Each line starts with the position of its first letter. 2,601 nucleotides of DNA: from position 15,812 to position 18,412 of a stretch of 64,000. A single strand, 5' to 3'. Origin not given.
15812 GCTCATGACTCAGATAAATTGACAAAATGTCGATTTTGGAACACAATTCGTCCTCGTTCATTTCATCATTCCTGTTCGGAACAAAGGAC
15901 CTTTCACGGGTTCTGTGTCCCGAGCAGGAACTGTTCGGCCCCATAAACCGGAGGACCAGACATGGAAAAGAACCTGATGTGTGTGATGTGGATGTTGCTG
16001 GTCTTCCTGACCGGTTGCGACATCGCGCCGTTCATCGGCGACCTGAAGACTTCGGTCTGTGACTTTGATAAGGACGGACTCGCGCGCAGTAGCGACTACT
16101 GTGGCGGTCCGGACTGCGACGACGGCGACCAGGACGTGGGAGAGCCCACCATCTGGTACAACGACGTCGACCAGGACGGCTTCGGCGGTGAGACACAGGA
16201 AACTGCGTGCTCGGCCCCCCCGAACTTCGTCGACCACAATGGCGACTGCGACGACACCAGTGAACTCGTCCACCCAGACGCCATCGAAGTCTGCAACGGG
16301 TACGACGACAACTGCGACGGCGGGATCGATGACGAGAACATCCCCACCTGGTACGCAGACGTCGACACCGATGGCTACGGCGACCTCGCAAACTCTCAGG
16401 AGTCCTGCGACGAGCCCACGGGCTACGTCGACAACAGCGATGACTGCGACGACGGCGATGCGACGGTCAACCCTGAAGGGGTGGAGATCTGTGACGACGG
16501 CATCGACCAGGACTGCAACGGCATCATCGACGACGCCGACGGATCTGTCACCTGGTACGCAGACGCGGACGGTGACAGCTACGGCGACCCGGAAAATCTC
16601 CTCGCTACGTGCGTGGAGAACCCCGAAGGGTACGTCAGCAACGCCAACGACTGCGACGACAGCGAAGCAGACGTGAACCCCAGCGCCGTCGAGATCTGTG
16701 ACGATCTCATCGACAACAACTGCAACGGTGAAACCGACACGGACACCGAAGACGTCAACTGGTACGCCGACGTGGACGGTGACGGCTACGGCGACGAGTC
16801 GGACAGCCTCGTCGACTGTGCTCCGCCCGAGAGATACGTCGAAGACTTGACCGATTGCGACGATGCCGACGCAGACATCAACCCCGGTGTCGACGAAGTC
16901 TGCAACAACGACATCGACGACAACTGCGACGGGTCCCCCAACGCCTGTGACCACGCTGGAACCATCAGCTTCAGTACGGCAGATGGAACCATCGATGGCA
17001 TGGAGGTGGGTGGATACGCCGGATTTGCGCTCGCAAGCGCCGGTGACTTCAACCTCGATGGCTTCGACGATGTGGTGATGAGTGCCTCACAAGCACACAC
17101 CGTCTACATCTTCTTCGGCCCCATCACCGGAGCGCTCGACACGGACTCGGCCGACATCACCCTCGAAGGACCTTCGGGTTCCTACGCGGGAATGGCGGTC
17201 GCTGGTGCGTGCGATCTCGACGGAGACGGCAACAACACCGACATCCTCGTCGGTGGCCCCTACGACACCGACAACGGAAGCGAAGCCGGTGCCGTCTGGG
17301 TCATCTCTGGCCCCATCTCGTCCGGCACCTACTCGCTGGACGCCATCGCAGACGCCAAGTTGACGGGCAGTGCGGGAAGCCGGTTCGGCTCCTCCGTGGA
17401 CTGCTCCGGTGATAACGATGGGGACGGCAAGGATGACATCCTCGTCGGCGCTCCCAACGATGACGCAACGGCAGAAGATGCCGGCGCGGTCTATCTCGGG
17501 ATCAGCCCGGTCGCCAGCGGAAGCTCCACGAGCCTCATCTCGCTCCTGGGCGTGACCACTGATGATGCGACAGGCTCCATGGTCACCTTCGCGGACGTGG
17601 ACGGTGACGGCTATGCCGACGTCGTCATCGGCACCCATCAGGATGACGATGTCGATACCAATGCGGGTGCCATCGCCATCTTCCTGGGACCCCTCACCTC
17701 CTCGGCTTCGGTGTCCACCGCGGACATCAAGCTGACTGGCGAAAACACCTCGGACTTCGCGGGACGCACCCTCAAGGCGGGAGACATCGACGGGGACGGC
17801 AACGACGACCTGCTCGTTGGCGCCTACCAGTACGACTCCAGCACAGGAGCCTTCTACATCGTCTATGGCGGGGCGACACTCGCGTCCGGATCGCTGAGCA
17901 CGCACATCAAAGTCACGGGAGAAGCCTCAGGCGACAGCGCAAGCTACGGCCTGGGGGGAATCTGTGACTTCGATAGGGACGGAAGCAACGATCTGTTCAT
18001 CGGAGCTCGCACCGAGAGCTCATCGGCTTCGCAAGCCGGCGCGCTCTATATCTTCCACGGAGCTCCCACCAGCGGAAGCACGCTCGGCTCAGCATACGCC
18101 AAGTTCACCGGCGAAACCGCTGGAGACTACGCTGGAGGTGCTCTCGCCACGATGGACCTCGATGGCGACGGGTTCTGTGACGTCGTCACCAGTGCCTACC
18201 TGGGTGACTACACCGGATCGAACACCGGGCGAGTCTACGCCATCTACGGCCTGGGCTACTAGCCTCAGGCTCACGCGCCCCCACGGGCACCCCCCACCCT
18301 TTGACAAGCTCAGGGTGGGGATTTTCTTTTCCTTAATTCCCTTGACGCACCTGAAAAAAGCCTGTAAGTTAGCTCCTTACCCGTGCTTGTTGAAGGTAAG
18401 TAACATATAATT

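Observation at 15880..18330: Single-gene high-GC island: MopE-like Cys-rich metal-binding repeats plus FG-GAP propeller lipoprotein, probably acquired horizontally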

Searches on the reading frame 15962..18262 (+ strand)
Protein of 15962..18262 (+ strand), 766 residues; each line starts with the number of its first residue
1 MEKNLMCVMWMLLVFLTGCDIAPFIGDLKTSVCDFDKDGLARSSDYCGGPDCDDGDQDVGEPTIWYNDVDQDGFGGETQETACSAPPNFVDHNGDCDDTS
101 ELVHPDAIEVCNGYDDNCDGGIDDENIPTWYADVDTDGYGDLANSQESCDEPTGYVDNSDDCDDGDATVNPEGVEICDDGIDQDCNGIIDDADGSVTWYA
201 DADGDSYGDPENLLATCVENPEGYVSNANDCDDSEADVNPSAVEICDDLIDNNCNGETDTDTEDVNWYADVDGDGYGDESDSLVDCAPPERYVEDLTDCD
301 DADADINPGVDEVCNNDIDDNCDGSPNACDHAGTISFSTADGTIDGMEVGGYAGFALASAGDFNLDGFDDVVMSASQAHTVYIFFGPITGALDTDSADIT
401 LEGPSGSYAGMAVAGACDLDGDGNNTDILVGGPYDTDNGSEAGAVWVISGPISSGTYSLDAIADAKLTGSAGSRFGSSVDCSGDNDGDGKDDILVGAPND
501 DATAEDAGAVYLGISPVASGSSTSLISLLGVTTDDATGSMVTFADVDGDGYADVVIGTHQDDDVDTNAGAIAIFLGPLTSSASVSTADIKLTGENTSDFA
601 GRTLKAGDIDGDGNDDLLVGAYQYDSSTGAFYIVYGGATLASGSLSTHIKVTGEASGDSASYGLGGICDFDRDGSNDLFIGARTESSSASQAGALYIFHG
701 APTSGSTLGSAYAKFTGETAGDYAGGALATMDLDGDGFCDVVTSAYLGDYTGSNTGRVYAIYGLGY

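Call 4: search_protein_families(library=pfam, proteins=[window:15962-18262:+], max_evalue=0.01)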
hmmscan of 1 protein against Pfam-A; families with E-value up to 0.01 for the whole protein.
window:15962-18262:+ (766 aa): 4 families
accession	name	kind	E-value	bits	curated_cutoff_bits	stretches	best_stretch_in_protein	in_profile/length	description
PF01839.29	FG-GAP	-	1.4e-33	114.6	22.1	7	601-633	2-36/37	FG-GAP repeat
PF11617.13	Cu-binding_MopE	-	3.6e-27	94.7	27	4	95-124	1-30/30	Putative metal-binding motif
PF13517.12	FG-GAP_3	-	1.2e-11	45.5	26.9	3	669-742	1-60/61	FG-GAP-like repeat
PF14312.12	FG-GAP_2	-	1e-06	29.2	23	1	469-512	12-48/49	FG-GAP repeat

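Call 5: search_protein_families(library=ncbifam, proteins=[window:15962-18262:+], max_evalue=0.001)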
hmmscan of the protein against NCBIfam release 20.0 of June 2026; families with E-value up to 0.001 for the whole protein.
window:15962-18262:+ (766 aa): 0 families

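Call 8: find_homologous_proteins(query=window:15962-18262:+, max_evalue=1e-10)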
Query window:15962-18262:+ (766 aa): 6270 proteins with E <= 1e-10 among 8000 candidates; the best 120 are listed.
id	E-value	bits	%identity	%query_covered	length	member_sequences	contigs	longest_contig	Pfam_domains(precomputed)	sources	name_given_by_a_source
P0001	0.0e+0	1695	100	100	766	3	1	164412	PF01839.30,PF14312.13,PF11617.14,PF13517.13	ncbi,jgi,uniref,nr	ncbi:hypothetical protein COV05_01665 [Candidatus Uhrbacteria bacterium CG10_big_fil_rev_8_21_14_0_1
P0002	4.9e-290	983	60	98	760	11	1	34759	PF01839.30,PF14312.13,PF11617.14,PF13517.13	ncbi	-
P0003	1.2e-265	902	48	33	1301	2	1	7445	PF00059.28,PF11617.14,PF01392.29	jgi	jgi:hypothetical protein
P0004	8.4e-251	853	48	35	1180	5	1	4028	PF11617.14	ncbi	-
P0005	4.1e-242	824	53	98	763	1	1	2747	PF01839.30,PF14312.13,PF11617.14,PF13517.13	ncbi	-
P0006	2.1e-241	822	49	34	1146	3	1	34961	PF11617.14,PF14258.13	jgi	-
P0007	5.7e-241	821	43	37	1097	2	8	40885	PF11617.14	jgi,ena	-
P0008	1.2e-236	806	42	35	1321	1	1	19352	PF11617.14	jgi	jgi:hypothetical protein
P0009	1.0e-235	803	51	99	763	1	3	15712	PF01839.30,PF14312.13,PF11617.14,PF13517.13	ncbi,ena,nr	ncbi:TPA: hypothetical protein DCW61_02405 [Candidatus Uhrbacteria bacterium]|nr:hypothetical protei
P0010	7.1e-235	801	38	91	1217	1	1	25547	PF01839.30,PF11617.14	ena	-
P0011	4.0e-233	795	48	40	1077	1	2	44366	PF09064.16,PF11617.14,PF18962.8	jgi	-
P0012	2.3e-232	792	41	89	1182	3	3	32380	PF01839.30,PF14312.13,PF11617.14,PF13517.13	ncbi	-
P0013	8.6e-232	790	45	38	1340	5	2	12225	PF11617.14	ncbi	-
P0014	1.0e-231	790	44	42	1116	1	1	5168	PF11617.14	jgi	jgi:hypothetical protein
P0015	1.1e-231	790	51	37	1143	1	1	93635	PF09064.16,PF11617.14,PF18962.8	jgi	-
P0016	1.2e-231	790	47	36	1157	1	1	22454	PF00059.28,PF11617.14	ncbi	-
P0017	4.5e-230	785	48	34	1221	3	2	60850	PF11617.14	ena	-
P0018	8.9e-229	780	45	36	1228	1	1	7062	PF04151.22,PF11617.14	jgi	jgi:large repetitive protein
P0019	1.5e-228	780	49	34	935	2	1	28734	PF11617.14,PF18962.8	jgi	jgi:hypothetical protein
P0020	1.6e-227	776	38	89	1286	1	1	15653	PF01839.30,PF11617.14,PF13517.13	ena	-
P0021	5.7e-227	774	44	36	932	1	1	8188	PF11617.14,PF00147.24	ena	-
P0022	1.2e-226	773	38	89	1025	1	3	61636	PF01839.30,PF11617.14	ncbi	-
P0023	6.4e-224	764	39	91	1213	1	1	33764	PF01839.30,PF11617.14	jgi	-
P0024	7.3e-223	761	47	33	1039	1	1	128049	PF00059.28,PF11617.14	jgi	-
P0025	1.5e-220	753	44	34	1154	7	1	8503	PF11617.14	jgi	jgi:hypothetical protein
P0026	1.7e-220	753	35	85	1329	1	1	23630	PF01839.30,PF14312.13,PF11617.14,PF13517.13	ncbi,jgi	ncbi:MAG: hypothetical protein ACI8RZ_001130 [Myxococcota bacterium]|jgi:hypothetical protein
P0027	1.0e-219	750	47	29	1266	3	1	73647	PF11617.14,PF01392.29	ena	-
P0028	2.8e-219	749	35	66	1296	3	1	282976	PF00059.28,PF11617.14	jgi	-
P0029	6.6e-219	748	46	35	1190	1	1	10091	PF11617.14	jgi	jgi:hypothetical protein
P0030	9.8e-219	747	48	33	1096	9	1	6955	PF00059.28,PF11617.14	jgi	jgi:hypothetical protein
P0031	1.8e-218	746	48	34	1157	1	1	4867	PF00059.28,PF11617.14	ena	-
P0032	4.6e-218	745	40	42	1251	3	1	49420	PF11617.14,PF00147.24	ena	-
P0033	5.5e-218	745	46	34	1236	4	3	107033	PF00059.28,PF11617.14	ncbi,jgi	jgi:hypothetical protein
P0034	6.8e-218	744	46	36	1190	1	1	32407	PF11617.14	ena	-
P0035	9.2e-218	744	36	87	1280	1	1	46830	PF01839.30,PF14312.13,PF11617.14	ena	-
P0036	5.3e-217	741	47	32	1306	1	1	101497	PF13229.13,PF11617.14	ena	-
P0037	2.6e-216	739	47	35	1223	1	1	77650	PF11617.14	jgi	jgi:large repetitive protein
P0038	2.6e-216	739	48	36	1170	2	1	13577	PF11617.14,PF00147.24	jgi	jgi:hypothetical protein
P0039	5.9e-216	738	45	33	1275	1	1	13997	PF11617.14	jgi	jgi:hypothetical protein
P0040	8.4e-216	737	38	92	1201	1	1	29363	PF01839.30,PF11617.14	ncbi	-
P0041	1.2e-215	737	37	92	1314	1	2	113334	PF01839.30,PF11617.14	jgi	jgi:hypothetical protein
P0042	7.5e-215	734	43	39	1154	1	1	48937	PF13229.13,PF11617.14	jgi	-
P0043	1.1e-214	734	44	34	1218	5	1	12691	PF11617.14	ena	-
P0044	2.4e-214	733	45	37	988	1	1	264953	PF00059.28,PF11617.14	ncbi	-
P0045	4.3e-214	732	40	42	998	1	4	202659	PF11617.14,PF00147.24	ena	-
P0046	1.6e-213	730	40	86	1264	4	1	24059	PF01839.30,PF11617.14,PF13517.13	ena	-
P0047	3.0e-213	729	41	38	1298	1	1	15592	PF11617.14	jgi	jgi:hypothetical protein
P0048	9.3e-213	727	47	36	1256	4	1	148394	PF11617.14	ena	-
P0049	2.9e-212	726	46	34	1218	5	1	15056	PF11617.14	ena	-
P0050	2.9e-212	726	41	35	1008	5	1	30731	PF11617.14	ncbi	-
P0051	1.9e-211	723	43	40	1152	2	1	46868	PF11617.14,PF18483.9,PF03388.21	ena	-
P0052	6.7e-211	721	47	33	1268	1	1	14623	PF11617.14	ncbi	-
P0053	1.2e-210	720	40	89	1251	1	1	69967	PF01839.30,PF11617.14,PF13517.13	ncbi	-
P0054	2.5e-210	719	47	32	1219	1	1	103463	PF11617.14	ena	-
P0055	2.5e-209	716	38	93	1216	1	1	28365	PF01839.30,PF14312.13,PF11617.14,PF13517.13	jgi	-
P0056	3.3e-209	716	45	35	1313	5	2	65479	PF11617.14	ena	-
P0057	1.2e-208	714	46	34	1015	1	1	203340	PF11617.14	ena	-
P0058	3.1e-207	709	45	36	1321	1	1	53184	PF01839.30,PF14312.13,PF11617.14,PF13517.13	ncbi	-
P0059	5.5e-207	708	44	33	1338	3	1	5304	PF11617.14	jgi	jgi:hypothetical protein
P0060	6.7e-207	708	40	91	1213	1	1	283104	PF01839.30,PF11617.14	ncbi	-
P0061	3.7e-206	706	48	35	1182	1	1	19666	PF00059.28,PF11617.14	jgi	jgi:large repetitive protein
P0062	4.1e-206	705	43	34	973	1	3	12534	PF11617.14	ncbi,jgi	jgi:hypothetical protein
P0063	1.1e-205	704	37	94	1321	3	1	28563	PF01839.30,PF11617.14,PF13517.13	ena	-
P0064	2.1e-205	703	39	94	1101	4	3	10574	PF01839.30,PF11617.14,PF13517.13,PF21955.1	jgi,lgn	-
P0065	2.2e-205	703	47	38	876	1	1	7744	PF11617.14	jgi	jgi:large repetitive protein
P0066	2.5e-204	700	39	89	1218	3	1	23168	PF01839.30,PF14312.13,PF11617.14,PF13517.13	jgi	-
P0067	3.7e-204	699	48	34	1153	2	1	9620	PF00059.28,PF11617.14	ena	-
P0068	7.7e-204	698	48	98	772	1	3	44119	PF01839.30,PF14312.13,PF11617.14,PF13517.13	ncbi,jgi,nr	ncbi:FG-GAP repeat protein [Candidatus Uhrbacteria bacterium]|nr:FG-GAP repeat protein [Candidatus U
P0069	3.2e-203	696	46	35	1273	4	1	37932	PF11617.14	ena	-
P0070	5.1e-203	695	41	42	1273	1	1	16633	PF13229.13,PF11617.14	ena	-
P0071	9.3e-203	694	46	36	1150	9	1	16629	PF00059.28,PF11617.14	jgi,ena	jgi:hypothetical protein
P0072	1.7e-202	693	48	37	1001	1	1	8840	PF01839.30,PF11617.14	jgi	jgi:hypothetical protein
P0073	2.6e-202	693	36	98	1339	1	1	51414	PF01839.30,PF11617.14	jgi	jgi:hypothetical protein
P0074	2.6e-202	693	45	34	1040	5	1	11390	PF11617.14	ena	-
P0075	3.6e-202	692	38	84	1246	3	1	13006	PF01839.30,PF11617.14,PF13517.13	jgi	-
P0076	3.7e-201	689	45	34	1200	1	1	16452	PF11617.14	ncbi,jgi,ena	ncbi:MAG: MopE-related protein [Patescibacteria group bacterium]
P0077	4.3e-201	689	37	92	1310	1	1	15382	PF01839.30,PF11617.14,PF13517.13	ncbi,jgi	ncbi:MAG: hypothetical protein ACI9VR_001923 [Cognaticolwellia sp.]|jgi:hypothetical protein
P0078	2.9e-200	686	44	34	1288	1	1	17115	PF01410.24,PF11617.14,PF00147.24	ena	-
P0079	3.9e-200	686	44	35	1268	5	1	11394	PF11617.14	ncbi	-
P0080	4.4e-200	685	38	34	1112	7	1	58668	PF00059.28,PF11617.14,PF24272.2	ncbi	-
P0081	1.3e-199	684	46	34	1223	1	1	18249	PF11617.14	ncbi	-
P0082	1.7e-199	684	38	91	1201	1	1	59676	PF01839.30,PF11617.14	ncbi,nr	ncbi:MAG: FG-GAP repeat protein [Deltaproteobacteria bacterium]|nr:FG-GAP repeat protein [Deltaprote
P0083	2.3e-199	683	39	91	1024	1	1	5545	PF01839.30,PF11617.14,PF13517.13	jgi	jgi:hypothetical protein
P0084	9.8e-199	681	37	83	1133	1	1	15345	PF01839.30,PF14312.13,PF11617.14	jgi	-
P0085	3.3e-198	679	44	34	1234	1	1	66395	PF11617.14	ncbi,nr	ncbi:putative metal-binding motif-containing protein [Candidatus Uhrbacteria bacterium]|nr:putative 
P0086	1.9e-197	677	40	36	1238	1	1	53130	PF11617.14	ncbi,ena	-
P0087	2.0e-197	677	45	35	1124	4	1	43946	PF01410.24,PF11617.14,PF00147.24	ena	-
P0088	6.9e-197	675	36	72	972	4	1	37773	PF01839.30,PF11617.14,PF13517.13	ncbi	-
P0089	6.9e-197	675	43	39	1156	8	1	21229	PF11617.14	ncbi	-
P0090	1.3e-196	674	48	32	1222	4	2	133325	PF11617.14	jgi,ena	-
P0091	5.0e-196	672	49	34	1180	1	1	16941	PF11617.14,PF14258.13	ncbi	-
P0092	1.6e-195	670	35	84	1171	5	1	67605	PF01839.30,PF11617.14,PF13517.13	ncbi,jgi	jgi:hypothetical protein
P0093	1.6e-195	670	45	37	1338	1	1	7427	PF11617.14,PF18962.8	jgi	jgi:uncharacterized repeat protein (TIGR03803 family)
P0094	1.9e-195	670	39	89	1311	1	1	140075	PF01839.30,PF14312.13,PF11617.14,PF13517.13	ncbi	-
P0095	3.1e-195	669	38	94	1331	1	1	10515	PF01839.30,PF11617.14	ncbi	-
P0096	7.1e-195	668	43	39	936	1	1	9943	PF11617.14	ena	-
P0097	8.7e-195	668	48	34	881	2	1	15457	PF11617.14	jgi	jgi:hypothetical protein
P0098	9.4e-195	668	39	92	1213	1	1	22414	PF01839.30,PF14312.13,PF11617.14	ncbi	-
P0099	1.1e-194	668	36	94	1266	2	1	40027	PF01839.30,PF11617.14,PF13517.13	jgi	jgi:hypothetical protein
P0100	1.4e-194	667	45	34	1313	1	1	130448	PF13229.13,PF11617.14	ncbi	-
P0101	1.8e-194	667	34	92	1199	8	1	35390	PF01839.30,PF11617.14,PF13517.13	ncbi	-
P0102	2.3e-194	667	44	30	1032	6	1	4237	PF11617.14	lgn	-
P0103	5.4e-194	665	38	96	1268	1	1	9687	PF01839.30,PF14312.13,PF11617.14,PF13517.13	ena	-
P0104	6.8e-194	665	43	37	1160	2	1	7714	PF11617.14,PF26696.1,PF01392.29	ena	-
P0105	8.7e-194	665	35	94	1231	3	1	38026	PF01839.30,PF11617.14,PF24272.2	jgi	jgi:hypothetical protein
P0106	1.3e-193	664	39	92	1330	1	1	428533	PF01839.30,PF11617.14,PF13517.13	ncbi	-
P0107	2.4e-193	663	33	92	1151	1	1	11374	PF01839.30,PF11617.14,PF13517.13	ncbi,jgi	jgi:hypothetical protein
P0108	4.0e-193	662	34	90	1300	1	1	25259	PF01839.30,PF11617.14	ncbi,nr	ncbi:MAG: hypothetical protein EXR69_07160, partial [Myxococcales bacterium]|nr:hypothetical protein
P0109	4.6e-193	662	38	93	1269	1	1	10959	PF01839.30,PF11617.14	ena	-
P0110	4.3e-192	659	48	100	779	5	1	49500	PF01839.30,PF14312.13,PF11617.14,PF13517.13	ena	-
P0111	1.1e-191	658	47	34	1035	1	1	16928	PF11617.14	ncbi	-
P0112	4.8e-191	656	42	37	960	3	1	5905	PF11617.14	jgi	-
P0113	5.6e-191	655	39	89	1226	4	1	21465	PF01839.30,PF11617.14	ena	-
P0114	1.4e-190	654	36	92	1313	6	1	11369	PF01839.30,PF11617.14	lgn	-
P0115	4.0e-190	653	45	36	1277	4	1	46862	PF01410.24,PF11617.14,PF00147.24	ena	-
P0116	1.8e-189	650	40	98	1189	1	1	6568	PF01839.30,PF14312.13,PF11617.14,PF13517.13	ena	-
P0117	1.9e-189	650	43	37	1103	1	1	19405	PF11617.14,PF00147.24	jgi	jgi:large repetitive protein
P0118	2.8e-189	650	45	29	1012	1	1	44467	PF11617.14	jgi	-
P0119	3.2e-189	650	47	33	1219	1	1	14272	PF11617.14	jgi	jgi:hypothetical protein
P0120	3.4e-189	649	45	37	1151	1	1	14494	PF11617.14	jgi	jgi:hypothetical protein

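Call 9: find_encoding_contigs(protein=window:15962-18262:+, flank=10000, max_places=10)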
Protein window:15962-18262:+ (766 aa): 1 contig read that carries it; 1 place shown.
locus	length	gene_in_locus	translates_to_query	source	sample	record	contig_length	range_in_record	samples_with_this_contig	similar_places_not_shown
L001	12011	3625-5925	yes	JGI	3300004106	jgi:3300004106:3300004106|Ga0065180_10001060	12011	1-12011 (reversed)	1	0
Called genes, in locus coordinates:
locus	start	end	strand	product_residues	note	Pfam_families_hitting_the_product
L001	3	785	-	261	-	?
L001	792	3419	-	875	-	PF00133:tRNA-synt_1, PF09334:tRNA-synt_1g, PF00133:tRNA-synt_1, PF08264:Anticodon_1, PF10458:Val_tRNA-synt_C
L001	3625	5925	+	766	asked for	PF11617:Cu-binding_MopE, PF14312:FG-GAP_2 (faint), PF01839:FG-GAP (weak), PF13517:FG-GAP_3 (weak)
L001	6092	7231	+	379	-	-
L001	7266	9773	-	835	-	PF00515:TPR_1 (faint), PF07719:TPR_2 (faint), PF13428:TPR_14 (faint), PF13414:TPR_11 (faint), PF21033:RMD1-3 (faint), PF13431:TPR_17 (faint), PF13432:TPR_16 (faint), PF14559:TPR_19 (faint)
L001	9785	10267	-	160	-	-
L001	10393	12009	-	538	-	?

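Call 10: find_encoding_contigs(protein=P0002, flank=10000, max_places=3)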
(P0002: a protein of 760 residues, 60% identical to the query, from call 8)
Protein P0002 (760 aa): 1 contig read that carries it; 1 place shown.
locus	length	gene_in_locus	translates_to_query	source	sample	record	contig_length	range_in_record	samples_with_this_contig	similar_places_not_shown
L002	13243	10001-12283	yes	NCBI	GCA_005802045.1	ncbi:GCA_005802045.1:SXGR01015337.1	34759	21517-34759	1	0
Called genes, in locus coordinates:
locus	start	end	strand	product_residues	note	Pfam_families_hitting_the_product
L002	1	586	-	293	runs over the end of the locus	PF01145:Band_7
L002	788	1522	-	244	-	PF02096:60KD_IMP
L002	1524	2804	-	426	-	PF00013:KH_1 (faint), PF08529:NusA_N, PF07650:KH_2 (faint), PF13184:KH_NusA_1st, PF26594:KH_NusA_2nd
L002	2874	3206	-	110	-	PF02021:UPF0102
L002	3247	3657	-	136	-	-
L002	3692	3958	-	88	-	-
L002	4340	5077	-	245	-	PF00781:DAGK_cat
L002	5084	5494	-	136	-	PF04519:Bactofilin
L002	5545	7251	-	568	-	PF03485:Arg_tRNA_synt_N, PF00750:tRNA-synt_1d, PF05746:DALR_1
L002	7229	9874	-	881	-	PF00133:tRNA-synt_1, PF09334:tRNA-synt_1g (weak), PF00133:tRNA-synt_1, PF09334:tRNA-synt_1g, PF08264:Anticodon_1, PF10458:Val_tRNA-synt_C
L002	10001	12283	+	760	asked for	PF11617:Cu-binding_MopE, PF14312:FG-GAP_2 (faint), PF01839:FG-GAP (weak), PF13517:FG-GAP_3 (weak), PF01839:FG-GAP (weak)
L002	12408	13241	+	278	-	?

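Call 11: find_encoding_contigs(protein=P0009, flank=10000, max_places=3)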
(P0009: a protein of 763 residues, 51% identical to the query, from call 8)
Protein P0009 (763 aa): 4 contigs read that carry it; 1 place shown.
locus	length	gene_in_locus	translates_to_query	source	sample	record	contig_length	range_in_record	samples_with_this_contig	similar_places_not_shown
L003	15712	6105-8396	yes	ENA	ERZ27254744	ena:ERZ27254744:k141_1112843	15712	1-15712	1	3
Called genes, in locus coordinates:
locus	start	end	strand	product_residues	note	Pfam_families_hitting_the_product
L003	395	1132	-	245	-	PF00781:DAGK_cat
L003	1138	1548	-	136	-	PF04519:Bactofilin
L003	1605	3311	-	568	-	PF03485:Arg_tRNA_synt_N, PF00750:tRNA-synt_1d, PF05746:DALR_1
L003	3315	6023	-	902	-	PF00133:tRNA-synt_1, PF09334:tRNA-synt_1g (weak), PF00133:tRNA-synt_1, PF08264:Anticodon_1, PF10458:Val_tRNA-synt_C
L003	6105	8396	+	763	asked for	PF13517:FG-GAP_3 (faint), PF11617:Cu-binding_MopE, PF01839:FG-GAP (weak), PF14312:FG-GAP_2 (faint), PF01839:FG-GAP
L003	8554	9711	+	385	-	PF01368:DHH (faint)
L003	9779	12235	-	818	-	PF00515:TPR_1 (faint), PF07719:TPR_2 (faint), PF13181:TPR_8 (faint), PF13428:TPR_14 (faint), PF13414:TPR_11 (faint), PF21033:RMD1-3 (faint), PF13431:TPR_17 (faint), PF13432:TPR_16 (faint), +3 more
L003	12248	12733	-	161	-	-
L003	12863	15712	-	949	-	?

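Call 12: find_encoding_contigs(protein=P0068, flank=10000, max_places=3)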
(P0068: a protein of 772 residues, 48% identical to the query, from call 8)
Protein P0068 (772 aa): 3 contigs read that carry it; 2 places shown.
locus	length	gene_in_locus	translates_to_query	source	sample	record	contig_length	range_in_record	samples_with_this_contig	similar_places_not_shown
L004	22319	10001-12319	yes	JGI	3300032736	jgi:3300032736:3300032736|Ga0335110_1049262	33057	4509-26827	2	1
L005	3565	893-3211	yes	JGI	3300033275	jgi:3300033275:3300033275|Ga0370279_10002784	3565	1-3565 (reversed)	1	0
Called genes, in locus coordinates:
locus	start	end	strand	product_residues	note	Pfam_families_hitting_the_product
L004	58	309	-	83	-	-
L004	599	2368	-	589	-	PF13687:DUF4153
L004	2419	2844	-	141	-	-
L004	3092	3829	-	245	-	PF00781:DAGK_cat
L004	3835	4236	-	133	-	PF04519:Bactofilin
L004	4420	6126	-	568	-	PF03485:Arg_tRNA_synt_N, PF00750:tRNA-synt_1d, PF05746:DALR_1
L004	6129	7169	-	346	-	PF21088:MS_channel_1st, PF00924:MS_channel_2nd, PF21082:MS_channel_3rd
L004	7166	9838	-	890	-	PF00133:tRNA-synt_1, PF09334:tRNA-synt_1g, PF00133:tRNA-synt_1, PF08264:Anticodon_1, PF10458:Val_tRNA-synt_C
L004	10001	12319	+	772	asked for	PF13517:FG-GAP_3 (faint), PF11617:Cu-binding_MopE, PF01839:FG-GAP, PF14312:FG-GAP_2 (faint), PF01839:FG-GAP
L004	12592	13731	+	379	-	-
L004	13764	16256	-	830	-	PF07719:TPR_2 (faint), PF13181:TPR_8 (faint), PF13414:TPR_11 (faint), PF13428:TPR_14 (faint), PF13431:TPR_17 (faint), PF13432:TPR_16 (faint), PF14559:TPR_19 (faint), PF21033:RMD1-3 (faint)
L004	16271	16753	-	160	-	-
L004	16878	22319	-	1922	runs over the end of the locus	-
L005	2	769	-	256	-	?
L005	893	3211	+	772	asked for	PF13517:FG-GAP_3 (faint), PF11617:Cu-binding_MopE, PF01839:FG-GAP, PF14312:FG-GAP_2 (faint), PF01839:FG-GAP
